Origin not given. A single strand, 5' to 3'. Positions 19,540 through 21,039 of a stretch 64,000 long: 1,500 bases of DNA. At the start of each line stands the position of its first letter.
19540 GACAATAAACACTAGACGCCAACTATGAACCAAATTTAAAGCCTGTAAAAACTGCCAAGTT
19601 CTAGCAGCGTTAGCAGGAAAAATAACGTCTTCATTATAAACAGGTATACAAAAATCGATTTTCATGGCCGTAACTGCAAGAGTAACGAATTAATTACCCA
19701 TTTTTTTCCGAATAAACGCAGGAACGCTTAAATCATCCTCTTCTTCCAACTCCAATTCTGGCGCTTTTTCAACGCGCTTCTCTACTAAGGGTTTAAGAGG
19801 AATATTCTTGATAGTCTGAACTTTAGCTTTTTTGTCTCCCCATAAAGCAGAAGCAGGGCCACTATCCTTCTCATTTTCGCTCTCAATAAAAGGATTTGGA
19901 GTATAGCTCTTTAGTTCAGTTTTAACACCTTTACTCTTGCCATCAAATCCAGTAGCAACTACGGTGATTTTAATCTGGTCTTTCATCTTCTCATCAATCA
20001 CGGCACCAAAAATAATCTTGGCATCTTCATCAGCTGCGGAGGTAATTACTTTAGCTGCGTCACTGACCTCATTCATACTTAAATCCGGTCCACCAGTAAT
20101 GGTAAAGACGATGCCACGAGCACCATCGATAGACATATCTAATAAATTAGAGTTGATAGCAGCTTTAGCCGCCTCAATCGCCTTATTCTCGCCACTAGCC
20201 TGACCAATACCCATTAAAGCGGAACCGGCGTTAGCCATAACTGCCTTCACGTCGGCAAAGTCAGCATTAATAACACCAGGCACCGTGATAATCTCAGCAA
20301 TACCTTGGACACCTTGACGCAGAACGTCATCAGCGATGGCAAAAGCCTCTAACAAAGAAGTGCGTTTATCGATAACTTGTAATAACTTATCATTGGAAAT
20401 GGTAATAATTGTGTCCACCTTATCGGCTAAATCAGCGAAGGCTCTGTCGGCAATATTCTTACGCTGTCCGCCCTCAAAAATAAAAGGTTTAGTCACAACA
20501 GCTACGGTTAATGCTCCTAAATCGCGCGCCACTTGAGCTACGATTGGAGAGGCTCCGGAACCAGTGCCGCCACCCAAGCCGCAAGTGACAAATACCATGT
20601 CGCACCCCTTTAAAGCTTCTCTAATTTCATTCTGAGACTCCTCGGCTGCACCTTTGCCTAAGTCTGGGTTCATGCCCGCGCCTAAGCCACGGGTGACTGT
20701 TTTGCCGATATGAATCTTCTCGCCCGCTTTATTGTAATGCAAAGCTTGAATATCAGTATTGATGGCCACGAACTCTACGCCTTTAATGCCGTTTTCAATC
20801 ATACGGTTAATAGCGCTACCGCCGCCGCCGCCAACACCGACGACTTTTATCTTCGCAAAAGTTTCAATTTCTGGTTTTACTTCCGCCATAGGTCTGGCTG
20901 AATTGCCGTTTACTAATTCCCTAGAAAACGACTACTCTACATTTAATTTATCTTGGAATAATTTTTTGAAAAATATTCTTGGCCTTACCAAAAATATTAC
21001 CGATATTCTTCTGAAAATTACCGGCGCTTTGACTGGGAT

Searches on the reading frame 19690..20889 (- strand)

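Call 34: search_protein_families(library=pfam, proteins=[window:19690-20889:-], max_evalue=0.01)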
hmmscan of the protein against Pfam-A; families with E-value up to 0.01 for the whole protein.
window:19690-20889:- (399 aa): 3 families
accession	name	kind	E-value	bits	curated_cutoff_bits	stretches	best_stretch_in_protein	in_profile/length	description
PF00091.31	Tubulin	-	3.2e-48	165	33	1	13-173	1-189/190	Tubulin/FtsZ family, GTPase domain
PF12327.13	FtsZ_C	-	5.9e-35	119.9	27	1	222-316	1-95/95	FtsZ family, C-terminal domain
PF13809.12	Tubulin_2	-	0.0025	17.6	27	0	95-124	161-189/356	Tubulin like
